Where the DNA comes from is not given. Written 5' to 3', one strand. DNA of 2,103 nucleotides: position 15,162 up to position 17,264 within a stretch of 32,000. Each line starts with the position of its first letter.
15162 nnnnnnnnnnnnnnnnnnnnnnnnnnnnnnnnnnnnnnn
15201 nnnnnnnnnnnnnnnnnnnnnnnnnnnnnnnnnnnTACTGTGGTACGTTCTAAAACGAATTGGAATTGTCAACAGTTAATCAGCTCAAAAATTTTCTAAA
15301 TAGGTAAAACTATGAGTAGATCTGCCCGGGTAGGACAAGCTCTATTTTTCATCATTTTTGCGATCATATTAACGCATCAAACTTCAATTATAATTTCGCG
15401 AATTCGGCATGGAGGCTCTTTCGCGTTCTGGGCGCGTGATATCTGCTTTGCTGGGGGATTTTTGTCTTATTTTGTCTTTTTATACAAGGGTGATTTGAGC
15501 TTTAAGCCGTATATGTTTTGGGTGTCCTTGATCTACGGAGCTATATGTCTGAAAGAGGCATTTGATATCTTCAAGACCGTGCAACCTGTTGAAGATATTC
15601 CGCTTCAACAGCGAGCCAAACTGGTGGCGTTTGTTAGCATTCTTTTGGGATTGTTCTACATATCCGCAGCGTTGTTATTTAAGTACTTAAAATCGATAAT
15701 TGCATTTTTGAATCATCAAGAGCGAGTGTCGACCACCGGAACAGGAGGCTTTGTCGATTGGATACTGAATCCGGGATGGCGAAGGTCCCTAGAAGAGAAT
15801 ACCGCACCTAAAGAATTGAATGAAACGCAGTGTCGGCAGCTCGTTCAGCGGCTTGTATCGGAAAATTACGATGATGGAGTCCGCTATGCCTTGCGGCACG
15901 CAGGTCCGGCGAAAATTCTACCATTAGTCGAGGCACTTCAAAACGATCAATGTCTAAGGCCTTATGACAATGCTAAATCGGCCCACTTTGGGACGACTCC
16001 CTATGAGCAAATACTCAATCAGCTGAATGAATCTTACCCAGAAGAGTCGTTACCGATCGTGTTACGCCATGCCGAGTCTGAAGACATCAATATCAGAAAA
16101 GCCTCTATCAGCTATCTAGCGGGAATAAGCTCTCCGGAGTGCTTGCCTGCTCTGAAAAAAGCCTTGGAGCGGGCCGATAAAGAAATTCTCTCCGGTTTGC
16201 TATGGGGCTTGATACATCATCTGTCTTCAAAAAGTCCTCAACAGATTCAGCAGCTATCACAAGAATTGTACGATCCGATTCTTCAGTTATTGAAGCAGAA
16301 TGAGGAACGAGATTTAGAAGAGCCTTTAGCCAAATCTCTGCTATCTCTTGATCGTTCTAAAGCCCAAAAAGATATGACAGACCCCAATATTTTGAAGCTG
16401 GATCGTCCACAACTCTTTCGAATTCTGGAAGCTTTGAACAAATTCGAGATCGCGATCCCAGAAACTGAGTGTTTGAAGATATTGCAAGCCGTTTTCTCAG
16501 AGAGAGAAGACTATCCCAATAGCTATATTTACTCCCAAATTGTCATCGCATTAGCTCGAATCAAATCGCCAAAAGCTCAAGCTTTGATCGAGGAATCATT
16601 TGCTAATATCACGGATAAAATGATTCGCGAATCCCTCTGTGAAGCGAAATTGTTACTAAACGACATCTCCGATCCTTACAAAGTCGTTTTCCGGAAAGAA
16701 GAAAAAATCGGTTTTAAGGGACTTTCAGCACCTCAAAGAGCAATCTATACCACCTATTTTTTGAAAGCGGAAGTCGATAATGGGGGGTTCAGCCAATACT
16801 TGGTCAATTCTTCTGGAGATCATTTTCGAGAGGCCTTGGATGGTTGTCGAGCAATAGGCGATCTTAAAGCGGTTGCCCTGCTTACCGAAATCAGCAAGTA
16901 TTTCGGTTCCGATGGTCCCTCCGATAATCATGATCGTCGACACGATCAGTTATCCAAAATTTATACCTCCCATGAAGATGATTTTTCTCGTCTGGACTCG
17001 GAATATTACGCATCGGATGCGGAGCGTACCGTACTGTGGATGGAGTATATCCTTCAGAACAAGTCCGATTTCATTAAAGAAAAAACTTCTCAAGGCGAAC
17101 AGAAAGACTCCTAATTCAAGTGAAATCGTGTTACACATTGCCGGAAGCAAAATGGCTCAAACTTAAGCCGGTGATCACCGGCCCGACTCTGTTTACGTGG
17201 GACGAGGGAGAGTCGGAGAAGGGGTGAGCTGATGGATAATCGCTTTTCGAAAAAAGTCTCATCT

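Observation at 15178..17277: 1,992-bp low-GC insertion with perfect 40-bp direct repeats inside the last codons of mutS; the ancestral stop and terminator are stranded downstream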

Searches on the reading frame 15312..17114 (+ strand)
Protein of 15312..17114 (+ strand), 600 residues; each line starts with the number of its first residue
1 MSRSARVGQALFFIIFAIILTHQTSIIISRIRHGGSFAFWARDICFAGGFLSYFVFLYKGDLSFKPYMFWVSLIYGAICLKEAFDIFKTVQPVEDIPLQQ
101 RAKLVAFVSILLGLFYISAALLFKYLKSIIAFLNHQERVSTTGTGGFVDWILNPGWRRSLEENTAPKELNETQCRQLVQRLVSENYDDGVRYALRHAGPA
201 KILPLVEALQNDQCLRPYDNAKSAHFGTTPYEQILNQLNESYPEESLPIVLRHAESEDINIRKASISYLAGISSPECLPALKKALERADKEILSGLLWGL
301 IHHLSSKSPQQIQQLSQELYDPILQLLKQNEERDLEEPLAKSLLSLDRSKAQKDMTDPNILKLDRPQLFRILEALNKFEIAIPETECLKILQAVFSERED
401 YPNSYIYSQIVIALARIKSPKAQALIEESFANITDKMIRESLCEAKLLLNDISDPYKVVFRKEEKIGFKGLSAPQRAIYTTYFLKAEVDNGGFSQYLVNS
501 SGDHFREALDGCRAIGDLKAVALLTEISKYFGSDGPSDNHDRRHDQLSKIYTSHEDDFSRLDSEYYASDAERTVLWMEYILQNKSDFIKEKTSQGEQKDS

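Call 7: search_protein_families(library=pfam, proteins=[window:15312-17114:+], max_evalue=0.01)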
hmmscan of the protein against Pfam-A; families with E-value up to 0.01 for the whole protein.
window:15312-17114:+ (600 aa): 3 families
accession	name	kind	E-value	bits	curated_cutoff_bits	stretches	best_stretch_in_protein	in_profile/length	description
PF14300.12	DMP19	-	8.9e-27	94.3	25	1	470-583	2-112/112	DMP19-like protein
PF13646.12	HEAT_2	-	1.8e-10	41.4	27.7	1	237-292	23-78/88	HEAT repeats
PF03130.22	HEAT_PBS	-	1.9e-05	25.2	20.9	0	261-286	1-26/27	PBS lyase HEAT-like repeat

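Call 8: search_protein_families(library=ncbifam, proteins=[window:15312-17114:+], max_evalue=0.01)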
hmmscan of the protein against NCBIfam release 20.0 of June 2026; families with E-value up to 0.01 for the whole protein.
window:15312-17114:+ (600 aa): 0 families

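Call 11: find_homologous_proteins(query=window:15312-17114:+)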
Query window:15312-17114:+ (600 aa): 2 proteins with E <= 0.001 among 8000 candidates.
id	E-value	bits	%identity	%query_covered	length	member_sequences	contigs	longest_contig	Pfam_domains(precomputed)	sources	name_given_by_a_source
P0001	0.0e+0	1350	100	100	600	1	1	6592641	PF14300.13,PF03130.23,PF13646.13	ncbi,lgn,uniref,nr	ncbi:DUF4375 domain-containing protein [Telmatocola sphagniphila]|uniref:DUF4375 domain-containing p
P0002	6.6e-21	93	28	57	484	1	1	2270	PF14300.13,PF13646.13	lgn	-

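Call 35: find_encoding_contigs(protein=P0002, flank=10000, max_places=3)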
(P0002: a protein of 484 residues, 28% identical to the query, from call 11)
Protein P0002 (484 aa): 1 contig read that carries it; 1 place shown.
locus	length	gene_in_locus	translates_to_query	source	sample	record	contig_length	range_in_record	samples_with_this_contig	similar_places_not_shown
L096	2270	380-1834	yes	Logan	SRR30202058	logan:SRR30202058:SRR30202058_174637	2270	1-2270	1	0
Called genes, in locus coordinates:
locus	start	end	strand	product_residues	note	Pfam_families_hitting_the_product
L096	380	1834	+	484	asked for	PF13646:HEAT_2 (weak), PF14300:DMP19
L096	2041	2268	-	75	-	?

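Call 41: search_protein_families(library=padloc, proteins=[window:15312-17114:+], max_evalue=0.01)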
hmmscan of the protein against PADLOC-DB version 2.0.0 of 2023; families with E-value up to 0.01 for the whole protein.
window:15312-17114:+ (600 aa): 1 family
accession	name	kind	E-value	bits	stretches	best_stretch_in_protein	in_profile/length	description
PDLC02973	WGR_XIII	-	0.0004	17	1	171-369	57-249/973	-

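Call 42: search_protein_families(library=phrogs, proteins=[window:15312-17114:+], max_evalue=0.01)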
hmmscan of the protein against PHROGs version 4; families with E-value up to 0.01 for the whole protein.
window:15312-17114:+ (600 aa): 0 families

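Call 44: search_dna_similar(query=window:15312-17114:+, collection=plasmids, mode=protein, max_evalue=0.001, max_rows=15)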
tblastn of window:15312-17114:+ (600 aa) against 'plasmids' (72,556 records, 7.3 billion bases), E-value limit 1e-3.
Records with a match: 1; places in all: 1; records where one place covers at least 80% of the query: 0.
Best place of each record, by identity: <60% 1.
By first word of the organism name: Fusobacterium 1.
By predicted mobility (MOB-suite, as given by PLSDB): non-mobilizable 1.
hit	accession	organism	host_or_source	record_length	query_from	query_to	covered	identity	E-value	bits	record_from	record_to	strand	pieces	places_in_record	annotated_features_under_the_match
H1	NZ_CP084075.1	Fusobacterium vincentii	-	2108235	425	541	20%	30.6%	2e-5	56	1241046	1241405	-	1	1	none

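Call 45: search_dna_similar(query=window:15312-17114:+, collection=phages, mode=protein, max_evalue=0.001, max_rows=15)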
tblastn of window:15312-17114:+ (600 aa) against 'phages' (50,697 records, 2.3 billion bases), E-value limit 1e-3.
No match.

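Call 64: search_protein_representatives(protein=window:15312-17114:+)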
Query: 600 residues. Proteins with E-value up to 0.001 (for the whole library): 1842; up to 1e-10: 449; up to 1e-30: 89. The best 150 are listed.
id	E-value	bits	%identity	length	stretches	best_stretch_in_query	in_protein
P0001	0.0e+00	1350.1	100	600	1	1-600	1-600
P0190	1.9e-56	208.4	30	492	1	116-587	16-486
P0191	5.5e-53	196.9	31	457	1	142-587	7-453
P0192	2.7e-50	188.0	30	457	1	143-590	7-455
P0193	8.6e-48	179.8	30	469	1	161-588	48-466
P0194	2.6e-47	178.2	29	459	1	141-589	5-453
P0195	1.5e-46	175.7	30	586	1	142-593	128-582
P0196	3.5e-46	174.5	32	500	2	340-579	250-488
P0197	1.0e-45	173.0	29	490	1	169-587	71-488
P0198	4.2e-45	170.9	28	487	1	141-595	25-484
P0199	1.0e-44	169.6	29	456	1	143-586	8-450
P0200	3.5e-44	167.9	29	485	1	146-592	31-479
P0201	1.5e-43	165.8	27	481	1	127-590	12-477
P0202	2.5e-43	165.0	30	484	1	127-588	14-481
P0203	2.7e-43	164.9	33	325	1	270-588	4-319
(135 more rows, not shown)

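Call 90: find_related_loci(query=window:15312-17114:+, collection=viral_contigs, flank=5000)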
Query window:15312-17114:+ (600 aa) in viral_contigs; peptide patterns used: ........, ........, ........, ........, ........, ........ (x = any residue, [..] = any of these).
2 stretches matched a pattern, but none encodes a relative of the query by tblastn (E <= 1e-3).
